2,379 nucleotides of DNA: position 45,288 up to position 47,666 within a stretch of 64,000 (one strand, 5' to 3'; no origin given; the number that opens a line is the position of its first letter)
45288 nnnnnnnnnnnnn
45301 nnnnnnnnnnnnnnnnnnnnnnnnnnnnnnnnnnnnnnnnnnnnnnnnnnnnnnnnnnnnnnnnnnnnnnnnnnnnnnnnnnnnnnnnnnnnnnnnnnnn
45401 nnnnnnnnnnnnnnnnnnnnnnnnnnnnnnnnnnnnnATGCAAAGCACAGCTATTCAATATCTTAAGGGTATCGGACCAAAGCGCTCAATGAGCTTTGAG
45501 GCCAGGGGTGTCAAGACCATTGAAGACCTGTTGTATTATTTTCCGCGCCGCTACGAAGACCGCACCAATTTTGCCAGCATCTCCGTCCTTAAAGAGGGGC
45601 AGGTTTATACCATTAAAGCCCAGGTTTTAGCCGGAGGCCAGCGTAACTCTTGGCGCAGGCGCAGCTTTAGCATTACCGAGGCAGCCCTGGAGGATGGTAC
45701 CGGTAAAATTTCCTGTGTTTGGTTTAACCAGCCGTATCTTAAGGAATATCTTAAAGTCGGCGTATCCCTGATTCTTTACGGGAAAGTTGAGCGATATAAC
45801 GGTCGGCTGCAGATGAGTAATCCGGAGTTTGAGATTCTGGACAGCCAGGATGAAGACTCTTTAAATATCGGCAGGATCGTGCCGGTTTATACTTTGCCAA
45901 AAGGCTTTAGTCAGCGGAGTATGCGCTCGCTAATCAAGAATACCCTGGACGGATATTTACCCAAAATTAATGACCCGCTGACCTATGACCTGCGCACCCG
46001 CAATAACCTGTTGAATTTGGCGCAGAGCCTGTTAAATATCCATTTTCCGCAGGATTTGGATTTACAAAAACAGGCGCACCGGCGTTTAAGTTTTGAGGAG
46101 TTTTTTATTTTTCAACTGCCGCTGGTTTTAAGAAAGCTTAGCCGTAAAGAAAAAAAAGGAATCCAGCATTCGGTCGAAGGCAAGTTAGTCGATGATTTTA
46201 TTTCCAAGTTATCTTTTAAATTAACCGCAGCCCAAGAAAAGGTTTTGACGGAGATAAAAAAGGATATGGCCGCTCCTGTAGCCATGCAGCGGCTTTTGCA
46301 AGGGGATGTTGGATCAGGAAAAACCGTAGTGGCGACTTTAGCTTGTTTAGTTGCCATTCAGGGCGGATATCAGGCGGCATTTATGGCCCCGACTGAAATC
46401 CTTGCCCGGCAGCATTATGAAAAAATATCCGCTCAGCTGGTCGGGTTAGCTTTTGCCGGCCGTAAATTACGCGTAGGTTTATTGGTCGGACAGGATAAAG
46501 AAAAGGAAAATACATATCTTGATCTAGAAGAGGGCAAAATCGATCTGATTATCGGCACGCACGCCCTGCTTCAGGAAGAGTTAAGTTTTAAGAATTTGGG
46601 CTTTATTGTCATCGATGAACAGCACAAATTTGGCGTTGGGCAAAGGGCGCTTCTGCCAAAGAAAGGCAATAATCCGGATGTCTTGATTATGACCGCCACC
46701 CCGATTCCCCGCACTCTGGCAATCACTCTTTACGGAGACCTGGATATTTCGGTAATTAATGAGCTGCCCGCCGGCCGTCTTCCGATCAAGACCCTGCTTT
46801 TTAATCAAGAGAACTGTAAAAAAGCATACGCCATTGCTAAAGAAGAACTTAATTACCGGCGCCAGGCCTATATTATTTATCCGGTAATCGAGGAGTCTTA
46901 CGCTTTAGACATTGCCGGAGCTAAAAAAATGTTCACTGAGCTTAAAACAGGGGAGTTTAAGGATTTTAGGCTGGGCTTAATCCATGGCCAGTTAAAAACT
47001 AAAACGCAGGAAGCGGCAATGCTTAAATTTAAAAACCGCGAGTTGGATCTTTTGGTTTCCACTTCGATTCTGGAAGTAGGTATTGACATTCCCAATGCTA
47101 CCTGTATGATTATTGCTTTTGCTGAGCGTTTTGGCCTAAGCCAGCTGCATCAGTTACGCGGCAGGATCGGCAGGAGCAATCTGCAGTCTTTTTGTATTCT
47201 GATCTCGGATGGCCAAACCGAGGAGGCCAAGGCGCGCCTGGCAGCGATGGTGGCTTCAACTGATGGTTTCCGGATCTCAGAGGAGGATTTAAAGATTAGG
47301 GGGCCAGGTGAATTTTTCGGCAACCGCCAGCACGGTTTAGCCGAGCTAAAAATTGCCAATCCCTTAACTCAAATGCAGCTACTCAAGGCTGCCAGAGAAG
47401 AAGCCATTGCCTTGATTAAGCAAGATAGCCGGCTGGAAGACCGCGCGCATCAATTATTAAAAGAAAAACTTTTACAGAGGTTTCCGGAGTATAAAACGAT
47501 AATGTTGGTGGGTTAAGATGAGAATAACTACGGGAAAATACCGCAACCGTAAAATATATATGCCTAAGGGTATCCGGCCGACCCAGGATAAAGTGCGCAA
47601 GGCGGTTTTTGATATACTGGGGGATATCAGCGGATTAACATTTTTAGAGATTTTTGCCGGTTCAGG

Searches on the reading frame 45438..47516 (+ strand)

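Call 63: search_protein_families(library=pfam, proteins=[window:45438-47516:+])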
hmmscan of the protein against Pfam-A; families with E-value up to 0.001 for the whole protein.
window:45438-47516:+ (692 aa): 6 families
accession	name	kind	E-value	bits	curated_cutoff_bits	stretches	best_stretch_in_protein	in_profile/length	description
PF17191.10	RecG_wedge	-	1.1e-33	116.6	23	1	6-170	2-159/162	RecG wedge domain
PF00270.35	DEAD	-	1.3e-21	77.5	26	1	264-426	2-163/167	DEAD/DEAH box helicase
PF00271.37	Helicase_C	-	1.8e-17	64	23.5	1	474-580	15-109/110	Helicase conserved C-terminal domain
PF19833.4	RecG_dom3_C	-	6.6e-14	52.2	26.8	1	608-678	2-73/87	ATP-dependent DNA helicase RecG, domain 3, C-terminal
PF01336.31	tRNA_anti-codon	-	1.9e-10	41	27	1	78-134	16-75/75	OB-fold nucleic acid binding domain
PF04851.21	ResIII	-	7.7e-10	39.4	22.5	1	260-422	2-162/164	Type III restriction enzyme, res subunit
